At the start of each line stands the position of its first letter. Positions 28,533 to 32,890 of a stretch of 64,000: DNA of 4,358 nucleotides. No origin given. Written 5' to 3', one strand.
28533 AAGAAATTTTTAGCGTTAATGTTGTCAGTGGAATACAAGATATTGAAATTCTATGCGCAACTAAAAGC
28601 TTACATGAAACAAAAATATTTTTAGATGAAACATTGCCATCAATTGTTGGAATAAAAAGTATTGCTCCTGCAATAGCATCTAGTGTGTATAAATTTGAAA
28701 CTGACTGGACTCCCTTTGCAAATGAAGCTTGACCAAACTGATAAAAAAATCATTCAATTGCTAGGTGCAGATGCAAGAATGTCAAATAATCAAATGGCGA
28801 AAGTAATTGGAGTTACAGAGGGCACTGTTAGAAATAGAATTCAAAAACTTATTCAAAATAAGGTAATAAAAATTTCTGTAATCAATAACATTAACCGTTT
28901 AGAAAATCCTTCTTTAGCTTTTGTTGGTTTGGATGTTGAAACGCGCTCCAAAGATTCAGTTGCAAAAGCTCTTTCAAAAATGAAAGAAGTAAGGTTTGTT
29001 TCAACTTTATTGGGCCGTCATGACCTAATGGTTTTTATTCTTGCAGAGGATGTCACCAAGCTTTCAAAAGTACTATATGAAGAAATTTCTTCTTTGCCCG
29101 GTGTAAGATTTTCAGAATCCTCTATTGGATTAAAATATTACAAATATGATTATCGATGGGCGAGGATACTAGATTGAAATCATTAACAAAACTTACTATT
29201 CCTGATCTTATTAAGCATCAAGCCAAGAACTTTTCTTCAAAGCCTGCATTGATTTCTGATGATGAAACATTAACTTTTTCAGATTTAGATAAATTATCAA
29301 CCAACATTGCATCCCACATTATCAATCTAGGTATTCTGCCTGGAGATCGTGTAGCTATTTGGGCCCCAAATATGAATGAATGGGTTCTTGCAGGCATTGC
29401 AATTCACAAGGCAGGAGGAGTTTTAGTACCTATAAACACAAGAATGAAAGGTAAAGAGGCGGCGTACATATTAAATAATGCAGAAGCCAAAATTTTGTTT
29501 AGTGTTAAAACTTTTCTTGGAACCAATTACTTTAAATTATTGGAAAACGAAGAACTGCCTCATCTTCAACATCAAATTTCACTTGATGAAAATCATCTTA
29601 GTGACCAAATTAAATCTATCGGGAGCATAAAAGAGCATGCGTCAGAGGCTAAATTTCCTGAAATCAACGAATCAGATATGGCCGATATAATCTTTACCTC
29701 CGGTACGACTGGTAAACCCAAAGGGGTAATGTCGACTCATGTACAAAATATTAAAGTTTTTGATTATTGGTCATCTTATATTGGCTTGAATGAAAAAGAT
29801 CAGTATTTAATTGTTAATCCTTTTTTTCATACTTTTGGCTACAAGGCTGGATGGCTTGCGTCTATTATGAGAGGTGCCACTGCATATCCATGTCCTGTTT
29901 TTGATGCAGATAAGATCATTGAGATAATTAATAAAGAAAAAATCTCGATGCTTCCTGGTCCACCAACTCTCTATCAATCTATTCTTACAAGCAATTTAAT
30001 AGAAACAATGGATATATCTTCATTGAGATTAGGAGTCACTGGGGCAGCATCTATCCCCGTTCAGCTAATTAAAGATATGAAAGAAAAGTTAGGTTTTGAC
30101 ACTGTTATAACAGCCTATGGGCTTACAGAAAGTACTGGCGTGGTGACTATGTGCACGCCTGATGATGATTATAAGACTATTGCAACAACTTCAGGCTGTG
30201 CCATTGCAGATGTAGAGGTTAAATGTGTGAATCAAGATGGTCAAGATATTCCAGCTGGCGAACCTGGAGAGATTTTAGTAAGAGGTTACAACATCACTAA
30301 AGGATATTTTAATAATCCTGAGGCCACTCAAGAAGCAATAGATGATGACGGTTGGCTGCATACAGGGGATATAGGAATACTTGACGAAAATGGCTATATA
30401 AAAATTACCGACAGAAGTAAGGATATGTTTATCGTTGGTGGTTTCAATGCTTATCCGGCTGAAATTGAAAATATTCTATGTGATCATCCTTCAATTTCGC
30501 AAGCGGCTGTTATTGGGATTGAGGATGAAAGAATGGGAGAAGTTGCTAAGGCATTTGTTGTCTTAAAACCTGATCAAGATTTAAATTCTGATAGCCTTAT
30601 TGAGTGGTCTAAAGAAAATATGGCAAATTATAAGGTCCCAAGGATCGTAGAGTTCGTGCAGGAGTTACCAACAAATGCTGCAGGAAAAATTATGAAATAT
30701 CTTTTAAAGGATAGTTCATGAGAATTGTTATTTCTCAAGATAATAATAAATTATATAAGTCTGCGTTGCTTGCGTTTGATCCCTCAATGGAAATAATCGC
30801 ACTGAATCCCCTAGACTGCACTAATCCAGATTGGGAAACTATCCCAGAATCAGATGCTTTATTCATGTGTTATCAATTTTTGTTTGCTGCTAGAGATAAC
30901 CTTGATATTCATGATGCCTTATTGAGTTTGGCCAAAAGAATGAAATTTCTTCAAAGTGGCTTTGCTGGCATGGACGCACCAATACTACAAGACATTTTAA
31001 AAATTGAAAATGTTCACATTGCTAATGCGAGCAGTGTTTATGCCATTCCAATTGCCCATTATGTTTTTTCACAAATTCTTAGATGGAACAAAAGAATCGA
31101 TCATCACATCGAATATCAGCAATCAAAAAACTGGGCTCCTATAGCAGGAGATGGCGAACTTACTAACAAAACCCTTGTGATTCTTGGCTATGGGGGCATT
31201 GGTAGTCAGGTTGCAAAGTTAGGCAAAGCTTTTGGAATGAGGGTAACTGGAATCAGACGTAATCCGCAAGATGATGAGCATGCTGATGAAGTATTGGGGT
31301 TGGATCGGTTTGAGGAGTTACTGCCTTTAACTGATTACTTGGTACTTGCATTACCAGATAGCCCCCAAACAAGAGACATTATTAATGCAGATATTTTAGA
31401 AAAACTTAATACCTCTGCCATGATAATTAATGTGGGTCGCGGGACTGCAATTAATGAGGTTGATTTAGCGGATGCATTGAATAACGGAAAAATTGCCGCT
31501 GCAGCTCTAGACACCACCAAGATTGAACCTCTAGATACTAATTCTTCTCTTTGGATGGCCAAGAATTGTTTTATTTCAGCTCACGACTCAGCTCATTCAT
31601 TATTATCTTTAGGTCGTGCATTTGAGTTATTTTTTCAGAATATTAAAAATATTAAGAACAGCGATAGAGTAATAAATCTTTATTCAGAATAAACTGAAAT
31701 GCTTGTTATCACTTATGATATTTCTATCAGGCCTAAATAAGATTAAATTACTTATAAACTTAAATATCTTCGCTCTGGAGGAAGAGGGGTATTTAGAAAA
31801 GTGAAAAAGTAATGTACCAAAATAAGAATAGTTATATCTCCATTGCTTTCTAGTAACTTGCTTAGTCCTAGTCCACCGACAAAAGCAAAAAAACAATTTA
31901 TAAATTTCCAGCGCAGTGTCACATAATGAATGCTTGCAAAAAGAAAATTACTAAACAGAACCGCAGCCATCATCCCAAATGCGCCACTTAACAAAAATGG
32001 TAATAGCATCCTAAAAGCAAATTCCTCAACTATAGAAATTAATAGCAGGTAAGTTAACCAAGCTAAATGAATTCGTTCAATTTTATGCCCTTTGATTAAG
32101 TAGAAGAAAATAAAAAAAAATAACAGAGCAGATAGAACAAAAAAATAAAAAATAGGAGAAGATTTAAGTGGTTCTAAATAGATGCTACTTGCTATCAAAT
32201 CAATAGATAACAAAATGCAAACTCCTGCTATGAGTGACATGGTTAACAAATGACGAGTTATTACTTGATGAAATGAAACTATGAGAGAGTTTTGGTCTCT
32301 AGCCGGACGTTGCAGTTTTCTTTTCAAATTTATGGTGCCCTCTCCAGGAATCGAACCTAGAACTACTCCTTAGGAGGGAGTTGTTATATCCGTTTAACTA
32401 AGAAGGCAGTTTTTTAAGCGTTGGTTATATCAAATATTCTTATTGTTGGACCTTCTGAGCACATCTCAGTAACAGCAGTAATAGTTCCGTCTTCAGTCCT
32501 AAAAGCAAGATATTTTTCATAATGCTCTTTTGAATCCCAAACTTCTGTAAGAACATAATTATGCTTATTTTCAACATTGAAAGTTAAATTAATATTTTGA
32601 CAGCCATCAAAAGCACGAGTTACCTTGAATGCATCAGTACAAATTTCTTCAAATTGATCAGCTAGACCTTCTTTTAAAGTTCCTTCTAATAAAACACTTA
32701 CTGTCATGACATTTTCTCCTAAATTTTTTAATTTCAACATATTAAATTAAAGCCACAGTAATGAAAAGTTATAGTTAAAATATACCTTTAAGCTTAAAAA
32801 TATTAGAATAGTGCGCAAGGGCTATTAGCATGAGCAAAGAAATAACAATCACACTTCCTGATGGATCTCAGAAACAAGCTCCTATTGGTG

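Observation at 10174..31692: Compact 24-gene co-directional operon resembling steroid-nucleus (9,10-seco plus HIP) catabolism in an AT-rich streamlined genome, with canonical parts missing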

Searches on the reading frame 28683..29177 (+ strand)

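Call 5: search_protein_families(library=pfam, proteins=[window:28683-29177:+])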
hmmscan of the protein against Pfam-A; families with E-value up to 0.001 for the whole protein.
window:28683-29177:+ (164 aa): 4 families
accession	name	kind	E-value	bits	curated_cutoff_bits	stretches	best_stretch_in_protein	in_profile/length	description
PF13404.12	HTH_AsnC-type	-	2.5e-14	53.3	27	1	16-56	1-41/42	AsnC-type helix-turn-helix domain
PF13412.12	HTH_24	-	2.8e-13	49.7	21.9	1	16-63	1-48/48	Winged helix-turn-helix DNA-binding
PF22482.2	AsnC_trans_reg_3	-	4.2e-13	49.7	24.4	1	79-160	5-93/95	PF0864 C-terminal dimeric alpha+beta barrel domain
PF01037.27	AsnC_trans_reg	-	7.3e-13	48.7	25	1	82-151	2-72/73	Lrp/AsnC ligand binding domain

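Call 9: search_protein_families(library=ncbifam, proteins=[window:28683-29177:+], max_evalue=0.00001)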
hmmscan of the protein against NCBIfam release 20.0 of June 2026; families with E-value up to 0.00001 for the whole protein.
window:28683-29177:+ (164 aa): 7 families
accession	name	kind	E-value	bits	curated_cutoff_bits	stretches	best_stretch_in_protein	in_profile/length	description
NF040947.1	trans_reg_LysM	equivalog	6.4e-19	68.1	180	1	16-151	1-134/136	HTH-type transcriptional regulator LysM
NF053758.1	ChrTpTrnRegChrS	equivalog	3.2e-18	66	250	1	11-154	8-151/158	chromate efflux transcriptional regulator ChrS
NF041395.1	TranRegLrpA1_Halo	equivalog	7.2e-18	65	250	1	14-144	1-132/142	HTH-type transcriptional regulator LrpA1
NF008384.0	PRK11179.1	equivalog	1.5e-14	54.1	227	1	14-150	5-143/153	transcriptional regulator AsnC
NF040820.1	trans_reg_LrpA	equivalog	5e-14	52.4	250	1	16-142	2-129/141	HTH-type transcriptional regulator LrpA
NF008370.0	PRK11169.1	equivalog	4.7e-09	36.1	233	1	14-142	10-142/164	leucine-responsive transcriptional regulator Lrp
NF041396.1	TranRegLrp_Halo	equivalog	4e-07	30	190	1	14-150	1-137/149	HTH-type transcriptional regulator Lrp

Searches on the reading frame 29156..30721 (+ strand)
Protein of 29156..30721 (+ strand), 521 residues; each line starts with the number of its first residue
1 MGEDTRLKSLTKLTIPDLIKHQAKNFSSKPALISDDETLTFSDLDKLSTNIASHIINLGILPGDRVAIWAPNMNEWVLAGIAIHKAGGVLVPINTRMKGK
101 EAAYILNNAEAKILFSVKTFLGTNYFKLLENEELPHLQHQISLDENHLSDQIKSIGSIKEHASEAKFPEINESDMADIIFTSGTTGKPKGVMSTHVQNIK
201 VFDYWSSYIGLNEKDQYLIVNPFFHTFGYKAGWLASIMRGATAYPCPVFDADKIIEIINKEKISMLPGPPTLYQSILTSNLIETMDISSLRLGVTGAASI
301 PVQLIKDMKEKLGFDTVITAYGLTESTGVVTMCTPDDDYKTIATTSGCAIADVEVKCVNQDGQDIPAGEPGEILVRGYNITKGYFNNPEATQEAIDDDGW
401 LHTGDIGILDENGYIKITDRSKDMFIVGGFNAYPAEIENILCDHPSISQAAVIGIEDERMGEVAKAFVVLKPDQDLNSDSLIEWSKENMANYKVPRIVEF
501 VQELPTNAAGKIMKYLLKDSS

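Call 5: search_protein_families(library=pfam, proteins=[window:29156-30721:+])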
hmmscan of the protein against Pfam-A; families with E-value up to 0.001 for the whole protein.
window:29156-30721:+ (521 aa): 2 families
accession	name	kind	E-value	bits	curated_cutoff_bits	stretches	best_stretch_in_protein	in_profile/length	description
PF00501.34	AMP-binding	-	2.5e-88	296.9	29.9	1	20-385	2-384/384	AMP-binding enzyme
PF13193.12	AMP-binding_C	-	3.8e-20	73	24.5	1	436-511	1-76/76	AMP-binding enzyme C-terminal domain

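Call 9: search_protein_families(library=ncbifam, proteins=[window:29156-30721:+], max_evalue=0.00001)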
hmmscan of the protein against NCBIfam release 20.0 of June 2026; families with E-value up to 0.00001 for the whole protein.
window:29156-30721:+ (521 aa): 108 families (the best 25 are shown)
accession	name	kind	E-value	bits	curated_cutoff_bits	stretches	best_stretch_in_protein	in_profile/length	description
NF005801.1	PRK07656.1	equivalog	3.4e-209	695.6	657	1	14-518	2-500/500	FadD3 family acyl-CoA ligase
NF004837.0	PRK06187.1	subfamily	2.5e-140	468.2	476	1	12-519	7-520/531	long-chain-fatty-acid--CoA ligase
NF009233.0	PRK12583.1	subfamily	3.5e-125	418.5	832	1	6-520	11-549/558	fatty acid CoA ligase family protein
NF006182.0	PRK08316.1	subfamily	9.2e-117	390.7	663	1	7-519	5-515/523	fatty acyl-CoA synthetase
NF004758.0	PRK06087.1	equivalog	2.3e-102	343.2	736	1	12-519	23-533/548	medium-chain fatty-acid--CoA ligase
NF006181.0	PRK08314.1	subfamily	2.7e-98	329.6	705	1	15-519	26-552/563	long-chain-fatty-acid--CoA ligase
NF005702.0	PRK07514.1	subfamily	1.8e-96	323.5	558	1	27-520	17-499/506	malonyl-CoA synthase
NF004114.0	PRK05605.1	equivalog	3.5e-96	322.8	766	2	160-518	208-566/575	long-chain-fatty-acid--CoA ligase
NF005307.0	PRK06839.1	equivalog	2e-94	317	748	1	19-517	8-489/496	o-succinylbenzoate--CoA ligase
NF005676.0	PRK07470.1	equivalog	4.3e-94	316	774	1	15-519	22-527/544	acyl-CoA synthetase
NF005463.0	PRK07059.1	subfamily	2.4e-93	313.5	869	2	164-519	195-554/557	long-chain-fatty-acid--CoA ligase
NF002966.0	PRK03640.1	equivalog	2e-91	307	556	1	15-519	4-478/483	o-succinylbenzoate--CoA ligase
NF052269.1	Staph_lig_FadD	equivalog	7.1e-91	305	650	1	17-517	4-489/499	long-chain-fatty-acid--CoA ligase FadD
NF006020.0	PRK08162.1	subfamily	3.5e-89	299.6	677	1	13-519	19-536/545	acyl-CoA synthetase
NF052580.1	Str24CoAsynCasG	equivalog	6.5e-89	298.7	750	1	17-514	45-543/548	steroid-24-oyl-CoA synthetase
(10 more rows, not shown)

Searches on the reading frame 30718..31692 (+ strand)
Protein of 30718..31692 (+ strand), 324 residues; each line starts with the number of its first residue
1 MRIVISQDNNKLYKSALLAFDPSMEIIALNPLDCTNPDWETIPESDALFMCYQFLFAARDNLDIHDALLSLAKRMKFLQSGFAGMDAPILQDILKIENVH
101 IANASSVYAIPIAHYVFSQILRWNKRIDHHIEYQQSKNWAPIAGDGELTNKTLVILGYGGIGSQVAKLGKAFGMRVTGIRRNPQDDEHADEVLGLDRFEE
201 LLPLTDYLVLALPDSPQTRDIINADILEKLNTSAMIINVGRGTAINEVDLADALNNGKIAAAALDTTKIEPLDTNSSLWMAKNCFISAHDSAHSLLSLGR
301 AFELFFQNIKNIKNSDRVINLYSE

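Call 5: search_protein_families(library=pfam, proteins=[window:30718-31692:+])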
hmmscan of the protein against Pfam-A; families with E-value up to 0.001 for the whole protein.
window:30718-31692:+ (324 aa): 3 families
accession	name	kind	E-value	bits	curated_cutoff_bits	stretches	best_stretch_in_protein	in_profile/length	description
PF02826.25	2-Hacid_dh_C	-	4.6e-46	156.9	25.1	1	118-289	2-176/178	D-isomer specific 2-hydroxyacid dehydrogenase, NAD binding domain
PF00670.27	AdoHcyase_NAD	-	4.7e-05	24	27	1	145-256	18-124/162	S-adenosyl-L-homocysteine hydrolase, NAD binding domain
PF07991.19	KARI_N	-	0.00024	21.1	20.6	1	148-242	2-96/165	Acetohydroxy acid isomeroreductase, NADPH-binding domain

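Call 9: search_protein_families(library=ncbifam, proteins=[window:30718-31692:+], max_evalue=0.00001)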
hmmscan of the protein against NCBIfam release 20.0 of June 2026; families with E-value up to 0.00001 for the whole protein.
window:30718-31692:+ (324 aa): 21 families
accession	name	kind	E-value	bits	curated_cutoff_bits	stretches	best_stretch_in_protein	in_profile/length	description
NF041369.1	Dhydh_Halo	equivalog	3.1e-43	148.1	400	1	60-320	36-302/305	D-2-hydroxyacid dehydrogenase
NF005027.0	PRK06436.1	equivalog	6.4e-31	107.6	261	1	70-314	45-281/303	2-hydroxyacid dehydrogenase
NF005069.0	PRK06487.1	equivalog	1.1e-29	103.5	448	1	112-311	106-309/320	2-hydroxyacid dehydrogenase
NF012013.0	PRK15469.1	equivalog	1.2e-28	100.1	403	1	112-318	99-302/312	glyoxylate/hydroxypyruvate reductase GhrA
NF009714.1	PRK13243.1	equivalog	2.3e-28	99.5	455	1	64-300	57-300/332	glyoxylate reductase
TIGR01327.1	PGDH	equivalog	4.1e-28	98.4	454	1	97-293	84-281/525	phosphoglycerate dehydrogenase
NF006263.0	PRK08410.1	equivalog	4.5e-27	95.2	389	1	64-314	53-308/311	D-2-hydroxyacid dehydrogenase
NF011938.0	PRK15409.1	equivalog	5.7e-23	81.4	492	1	46-289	40-285/324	glyoxylate/hydroxypyruvate reductase GhrB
NF008759.0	PRK11790.1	equivalog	8e-23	80.8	404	1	101-276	102-276/410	phosphoglycerate dehydrogenase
NF005387.0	PRK06932.1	equivalog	9.4e-23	80.7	492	1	148-283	145-280/314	2-hydroxyacid dehydrogenase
NF009127.0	PRK12480.1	equivalog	2.5e-17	62.9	579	1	82-270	77-264/330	D-lactate dehydrogenase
NF006374.0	PRK08605.1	subfamily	1.1e-16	60.9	356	1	83-270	78-266/332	D-lactate dehydrogenase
NF000492.1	vanH_gen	exception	1.9e-15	56.7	540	1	141-267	133-252/312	D-lactate dehydrogenase VanH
NF005750.0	PRK07574.1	equivalog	3e-15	56.2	329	1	97-276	136-320/386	NAD-dependent formate dehydrogenase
NF001309.0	PRK00257.1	equivalog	9.5e-14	51.1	434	1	147-311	113-276/379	4-phosphoerythronate dehydrogenase PdxB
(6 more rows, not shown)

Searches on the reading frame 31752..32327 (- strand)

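Call 5: search_protein_families(library=pfam, proteins=[window:31752-32327:-])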
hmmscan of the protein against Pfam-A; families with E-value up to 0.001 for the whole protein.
window:31752-32327:- (191 aa): 1 family
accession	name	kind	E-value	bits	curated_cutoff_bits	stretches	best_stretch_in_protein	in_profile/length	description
PF02517.21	Rce1-like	-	3.8e-09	37.2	22.4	1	88-177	6-92/93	Type II CAAX prenyl endopeptidase Rce1-like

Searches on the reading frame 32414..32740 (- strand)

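Call 5: search_protein_families(library=pfam, proteins=[window:32414-32740:-])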
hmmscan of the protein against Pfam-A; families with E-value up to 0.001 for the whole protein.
window:32414-32740:- (108 aa): 1 family
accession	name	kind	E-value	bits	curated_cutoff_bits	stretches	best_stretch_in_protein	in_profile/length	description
PF03992.22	ABM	-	3.9e-10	40.2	23.1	1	15-78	3-67/78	Antibiotic biosynthesis monooxygenase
